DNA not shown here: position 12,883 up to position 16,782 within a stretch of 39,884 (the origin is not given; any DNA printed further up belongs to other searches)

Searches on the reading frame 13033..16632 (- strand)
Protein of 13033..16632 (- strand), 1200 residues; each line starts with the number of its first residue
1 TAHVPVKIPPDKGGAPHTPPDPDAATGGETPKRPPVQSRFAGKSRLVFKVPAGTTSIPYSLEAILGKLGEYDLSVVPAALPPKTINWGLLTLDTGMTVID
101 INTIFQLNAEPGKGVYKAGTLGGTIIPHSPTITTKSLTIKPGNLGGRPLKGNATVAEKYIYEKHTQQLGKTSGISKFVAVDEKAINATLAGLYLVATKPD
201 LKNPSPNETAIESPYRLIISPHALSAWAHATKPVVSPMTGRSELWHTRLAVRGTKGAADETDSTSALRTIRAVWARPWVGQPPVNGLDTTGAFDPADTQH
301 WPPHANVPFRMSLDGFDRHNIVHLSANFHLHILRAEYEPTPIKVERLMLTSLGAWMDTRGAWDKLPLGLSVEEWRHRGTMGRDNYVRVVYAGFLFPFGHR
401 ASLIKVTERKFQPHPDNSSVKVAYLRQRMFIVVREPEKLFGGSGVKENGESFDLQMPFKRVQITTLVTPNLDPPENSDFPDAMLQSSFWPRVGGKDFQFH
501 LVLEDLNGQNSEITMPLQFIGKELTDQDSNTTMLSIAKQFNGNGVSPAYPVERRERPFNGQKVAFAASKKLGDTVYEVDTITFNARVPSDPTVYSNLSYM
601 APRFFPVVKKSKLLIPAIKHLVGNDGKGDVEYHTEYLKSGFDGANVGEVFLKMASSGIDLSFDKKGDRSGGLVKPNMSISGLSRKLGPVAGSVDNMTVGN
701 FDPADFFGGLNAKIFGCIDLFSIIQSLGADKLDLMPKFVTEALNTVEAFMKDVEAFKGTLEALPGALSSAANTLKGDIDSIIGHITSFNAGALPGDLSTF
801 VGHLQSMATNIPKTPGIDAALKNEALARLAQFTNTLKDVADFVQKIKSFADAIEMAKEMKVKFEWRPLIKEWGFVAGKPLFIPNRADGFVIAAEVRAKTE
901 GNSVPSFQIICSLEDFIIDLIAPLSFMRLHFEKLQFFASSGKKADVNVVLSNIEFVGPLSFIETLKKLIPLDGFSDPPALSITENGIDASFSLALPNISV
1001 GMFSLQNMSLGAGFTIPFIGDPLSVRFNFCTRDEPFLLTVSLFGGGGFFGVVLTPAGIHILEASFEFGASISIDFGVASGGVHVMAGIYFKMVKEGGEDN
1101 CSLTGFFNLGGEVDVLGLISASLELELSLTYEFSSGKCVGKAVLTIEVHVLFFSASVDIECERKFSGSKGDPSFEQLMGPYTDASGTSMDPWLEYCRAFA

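Call 40: find_related_loci(query=A1, collection=genome_contigs, flank=8000)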
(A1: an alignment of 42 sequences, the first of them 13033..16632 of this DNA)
Query A1 (1200 aa) in genome_contigs; peptide patterns used: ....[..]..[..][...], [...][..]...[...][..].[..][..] (x = any residue, [..] = any of these).
599 stretches matched a pattern (row limit reached: there are more); 577 encode a relative of the query (tblastn E <= 1e-3); the best 80 are kept; 80 distinct loci.
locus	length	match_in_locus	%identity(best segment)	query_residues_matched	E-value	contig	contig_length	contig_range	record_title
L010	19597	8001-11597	93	1-1200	0e+0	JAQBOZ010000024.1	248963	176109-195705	MAG: Chlorobiota bacterium isolate RYN_334 scaffold_1021081, whole genome shotgun sequence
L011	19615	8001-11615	62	4-1199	0e+0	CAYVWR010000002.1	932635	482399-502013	MAG TPA_asm: uncultured Alphaproteobacteria bacterium isolate SRP344714_co2_242 genome assembly, contig: NODE_3_length_9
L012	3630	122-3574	50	2-1200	0e+0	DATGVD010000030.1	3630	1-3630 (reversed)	MAG TPA_asm: Pyrinomonadaceae bacterium isolate SMAG_U10547 k141_764469, whole genome shotgun sequence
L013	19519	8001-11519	50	15-1200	0e+0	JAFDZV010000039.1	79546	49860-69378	MAG: Bacteroidetes bacterium isolate SZAS-92 BACT-TMP-15__39__length-79546, whole genome shotgun sequence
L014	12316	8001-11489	50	21-1200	0e+0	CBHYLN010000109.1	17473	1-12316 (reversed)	MAG TPA_asm: uncultured bacterium isolate ERR14722427_metabat2_28 genome assembly, contig: ERZ27336822.1499, whole genom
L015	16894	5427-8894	49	12-1200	0e+0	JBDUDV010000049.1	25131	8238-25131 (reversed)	MAG: Acidobacteriota bacterium isolate cluster4_bin.8 NODE_3082_length_25131_cov_9.279391, whole genome shotgun sequence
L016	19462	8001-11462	49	16-1200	0e+0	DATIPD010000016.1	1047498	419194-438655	MAG TPA_asm: Pyrinomonadaceae bacterium isolate SMAG_U15841 k141_838127, whole genome shotgun sequence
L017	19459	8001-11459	48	14-1200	0e+0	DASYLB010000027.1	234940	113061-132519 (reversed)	MAG TPA_asm: Pyrinomonadaceae bacterium isolate SMAG_U4337 k141_628308, whole genome shotgun sequence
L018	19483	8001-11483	47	20-1200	0e+0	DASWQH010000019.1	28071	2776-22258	MAG TPA_asm: Pyrinomonadaceae bacterium isolate SMAG_U3489 k141_2242920, whole genome shotgun sequence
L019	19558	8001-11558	45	23-1200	0e+0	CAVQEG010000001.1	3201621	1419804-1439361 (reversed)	MAG: Chlorobiota bacterium isolate MFD02416.bin.1.81 genome assembly, contig: contig_14017, whole genome shotgun sequenc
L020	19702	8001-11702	44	19-1200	0e+0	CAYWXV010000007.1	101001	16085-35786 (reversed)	MAG TPA_asm: uncultured Alphaproteobacteria bacterium isolate binchicken_co118_222 genome assembly, contig: NODE_127_len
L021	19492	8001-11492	44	10-1196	0e+0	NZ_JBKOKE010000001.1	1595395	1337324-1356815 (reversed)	Horticoccus sp. 23ND18S-11 23ND18S-11_1, whole genome shotgun sequence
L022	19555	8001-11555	41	5-1200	0e+0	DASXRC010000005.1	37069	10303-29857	MAG TPA_asm: Micromonosporaceae bacterium isolate SMAG_U4629 k141_1792878, whole genome shotgun sequence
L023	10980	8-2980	48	199-1200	0e+0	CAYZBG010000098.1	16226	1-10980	MAG TPA_asm: uncultured Opitutus sp. isolate binchicken_co311_38 genome assembly, contig: NODE_6055_length_16226_cov_10.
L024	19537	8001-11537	40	19-1200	0e+0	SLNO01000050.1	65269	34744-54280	MAG: Balneolales bacterium isolate CSSed165cm_409 CSSed16-5cm-267, whole genome shotgun sequence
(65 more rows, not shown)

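Call 48: predict_structure(alignment_id=A1)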
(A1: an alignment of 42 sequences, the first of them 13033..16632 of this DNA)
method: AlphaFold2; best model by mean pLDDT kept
length: 1200 residues; sequences in the alignment: 42
mean_pLDDT: 73.5   pTM: 0.53
mean pLDDT of the five models: 73.5, 73.1, 71.1, 70.1, 69.4
residues with pLDDT >= 90: 238; 70-90: 554; 50-70: 231; < 50: 177
segments of 3 or more residues with pLDDT < 50: 1-11, 14-30, 36-39, 85-150, 170-195, 279-291, 728-743, 851-856, 968-974, 1168-1170
pLDDT, mean of each block of 10 residues (from residue 1): 34 47 40 51 84 85 83 90 52 34 37 30 28 26 36 58 59 41 39 52 90 90 88 66 74 80 82 75 42 67 69 87 93 86 91 88 91 93 91 96 93 80 85 96 89 95 96 81 82 93 95 96 90 90 64 91 93 91 94 88 93 82 74 93 87 80 58 66 87 78 62 57 56 43 61 79 74 84 77 82 82 78 81 76 67 47 69 68 79 68 69 80 65 81 72 67 52 53 66 75 77 71 79 78 80 78 84 69 84 73 87 76 86 79 82 73 62 62 80 67
secondary structure, 60 per line:
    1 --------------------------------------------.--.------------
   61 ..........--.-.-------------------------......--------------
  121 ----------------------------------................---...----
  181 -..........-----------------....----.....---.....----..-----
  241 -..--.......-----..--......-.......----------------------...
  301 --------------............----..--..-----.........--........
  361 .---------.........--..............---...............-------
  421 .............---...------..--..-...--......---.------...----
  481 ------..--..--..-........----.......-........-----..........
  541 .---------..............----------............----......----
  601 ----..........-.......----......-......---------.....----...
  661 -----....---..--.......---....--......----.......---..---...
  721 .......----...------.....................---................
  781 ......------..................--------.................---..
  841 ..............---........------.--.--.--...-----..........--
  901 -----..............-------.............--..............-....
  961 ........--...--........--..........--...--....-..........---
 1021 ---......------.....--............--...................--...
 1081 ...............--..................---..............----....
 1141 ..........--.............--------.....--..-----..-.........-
elements in order (helices of 4 or more, strands of 3 or more residues): H61-70 H101-106 H155-170 H182-191 E209-212 E217-221 E225-229 E246-252 H262-267 E269-275 H315-326 E342-350 E353-361 E371-379 E382-395 E399-413 E421-433 E437-439 E458-463 E498-505 E510-516 E518-521 H522-525 H531-541 H551-554 E555-564 E575-586 H591-596 E605-614 H616-622 E627-632 H634-639 E649-653 E658-660 H666-669 E677-683 E687-690 H693-698 H703-709 H720-727 H741-761 H765-786 H793-810 H819-835 H839-854 E858-865 E881-883 E889-898 E906-919 E927-939 E942-955 H957-968 E976-983 E986-995 E998-1000 E1003-1006 E1008-1017 E1024-1029 E1036-1040 E1043-1054 E1057-1075 E1078-1095 E1098-1115 E1119-1132 E1137-1150 E1153-1165 H1174-1178 H1191-1199

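Call 51: fold_search(model_id=the predicted structure, library=pdb)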
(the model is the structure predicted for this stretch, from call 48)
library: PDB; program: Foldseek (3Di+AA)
matches with E <= 10: 762; with E <= 0.001: 0
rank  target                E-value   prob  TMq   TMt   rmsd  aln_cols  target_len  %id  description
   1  9h80_M                1.4e-03  0.96  0.10  0.23  26.8       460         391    8  Structure of the outer membrane exopolysaccharide transporter PelBC (released 2025-06-11)
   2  6i7s_H                1.6e-03  0.12  0.07  0.08  31.7      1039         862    8  Microsomal triglyceride transfer protein (released 2019-08-21)
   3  6i7s_G                1.6e-03  0.09  0.06  0.07  30.9      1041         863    8  Microsomal triglyceride transfer protein (released 2019-08-21)
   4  6ehe                  3.4e-03  0.98  0.10  0.30  15.6       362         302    8  OmpTdeltaL8 (loop L8 deletion mutant of OmpT), an outer membrane protein of Vibrio cholerae (released 2018-04-25)
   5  5wix                  3.7e-03  0.21  0.05  0.10  24.8       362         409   10  Crystal structure of P47 of Clostridium botulinum E1 (released 2017-10-25)
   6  7cp9_I                4.5e-03  0.80  0.08  0.22  17.4       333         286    7  Cryo-EM structure of human mitochondrial translocase TOM complex at 3.0 angstrom. (released 2021-04-28)
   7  6eus_A                5.0e-03  0.69  0.09  0.22  19.0       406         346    8  Crystal structure of the outer membrane channel DcaP of Acinetobacter baumannii (released 2018-11-14)
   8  6ehf                  5.6e-03  0.98  0.11  0.31  17.4       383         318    9  OmpT (in-vitro folded), an outer membrane protein Vibrio cholerae (trimer form) (released 2018-04-25)
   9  1e54_A                6.8e-03  0.92  0.11  0.30  16.4       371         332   12  Anion-selective porin from Comamonas acidovorans (released 2001-07-12)
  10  7vcf_F                7.9e-03  0.72  0.09  0.21  24.6       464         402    9  Cryo-EM structure of Chlamydomonas TOC-TIC supercomplex (released 2022-11-30)
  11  8eoj_B                8.3e-03  0.06  0.06  0.07  31.0       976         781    9  Microsomal triglyceride transfer protein (released 2023-05-03)
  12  7xzj_9                8.8e-03  0.80  0.09  0.23  24.5       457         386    8  Cryo-EM structure of TOC complex from Chlamydomonas reinhardtii. (released 2023-01-11)
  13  9a32_MODEL_1_A        1.0e-02  0.47  0.09  0.20  21.5       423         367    9  Model of E. coli OmpC by in-cell photo-crosslinking MS and deep learning (released 2023-02-24)
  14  2fgq                  1.2e-02  0.85  0.10  0.27  17.1       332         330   13  High resolution X-ray structure of Omp32 in complex with malate (released 2006-01-31)
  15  1prn                  1.6e-02  0.30  0.07  0.18  20.0       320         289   10  REFINED STRUCTURE OF PORIN FROM RHODOPSEUDOMONAS BLASTICA AND COMPARISON WITH THE PORIN FROM RHODOBACTER CAPSULATUS (released 1994-10-15)
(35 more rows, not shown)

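Call 57: search_solved_structures(query=A1, max_evalue=1)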
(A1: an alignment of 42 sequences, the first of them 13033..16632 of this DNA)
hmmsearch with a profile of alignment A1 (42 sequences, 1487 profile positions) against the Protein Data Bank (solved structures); distinct sequences matched with E-value up to 1: 2.
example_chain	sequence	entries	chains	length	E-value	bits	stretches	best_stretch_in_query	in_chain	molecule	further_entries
7y5e_GL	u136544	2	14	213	0.095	13.4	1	28-77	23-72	PSII_Pbs31 domain-containing protein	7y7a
7y5e_UL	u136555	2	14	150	0.38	11.3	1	23-62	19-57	PS II complex 12 kDa extrinsic protein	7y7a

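Call 70: fold_search(model_id=the predicted structure, library=viral)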
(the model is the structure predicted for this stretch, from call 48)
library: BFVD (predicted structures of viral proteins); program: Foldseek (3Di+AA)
matches with E <= 10: 561; with E <= 0.001: 1
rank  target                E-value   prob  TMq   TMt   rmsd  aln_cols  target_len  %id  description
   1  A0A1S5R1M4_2          6.2e-04  0.33  0.09  0.10  39.2      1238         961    6  Putative tail fiber protein [Pseudomonas phage phiPMW]
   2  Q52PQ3                1.9e-03  0.77  0.07  0.06  31.2       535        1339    8  Possible phage tail protein [Xanthomonas phage Xp15]
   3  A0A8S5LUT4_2          2.3e-03  0.18  0.05  0.07  61.5       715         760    8  Tail protein [Siphoviridae sp. ctMsr1]
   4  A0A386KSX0            4.2e-03  0.87  0.07  0.09  26.9       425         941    9  Host specificity protein J [Caulobacter phage Kronos]
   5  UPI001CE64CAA         4.4e-03  0.84  0.09  0.12  22.3       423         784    8  (no name look-up for this kind of identifier)
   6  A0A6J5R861            5.1e-03  0.21  0.06  0.09  28.6       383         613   10  Autotransporter beta-domain containing protein [uncultured Caudovirales phage]
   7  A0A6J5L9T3            8.5e-03  0.30  0.07  0.12  29.6       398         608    6  Autotransporter beta-domain containing protein [uncultured Caudovirales phage]
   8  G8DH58                1.6e-02  0.80  0.09  0.10  23.2       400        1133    6  (no name in the UniProt tables at hand)
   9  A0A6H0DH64            1.6e-02  0.23  0.05  0.10  29.2       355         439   11  Maturation protein (Fragment) [Mackintosh virus]
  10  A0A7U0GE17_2          1.6e-02  0.60  0.08  0.08  28.3       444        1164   10  (no name in the UniProt tables at hand)
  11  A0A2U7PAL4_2          2.2e-02  0.33  0.08  0.09  23.5       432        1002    7  (no name in the UniProt tables at hand)
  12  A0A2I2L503            2.6e-02  0.15  0.06  0.15  20.0       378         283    6  MORN-repeat protein [Orpheovirus IHUMI-LCC2]
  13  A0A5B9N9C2            2.9e-02  0.06  0.04  0.04  34.1       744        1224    8  Hinge connector of long tail fiber distal connector [Aeromonas phage 4_4572]
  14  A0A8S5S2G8            3.0e-02  0.41  0.09  0.15  25.4       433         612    8  Phosphate-selective porin O and P [Siphoviridae sp. ctBLh2]
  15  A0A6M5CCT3            3.2e-02  0.08  0.04  0.04  36.4       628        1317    8  Tail protein [Vibrio phage Vc1]
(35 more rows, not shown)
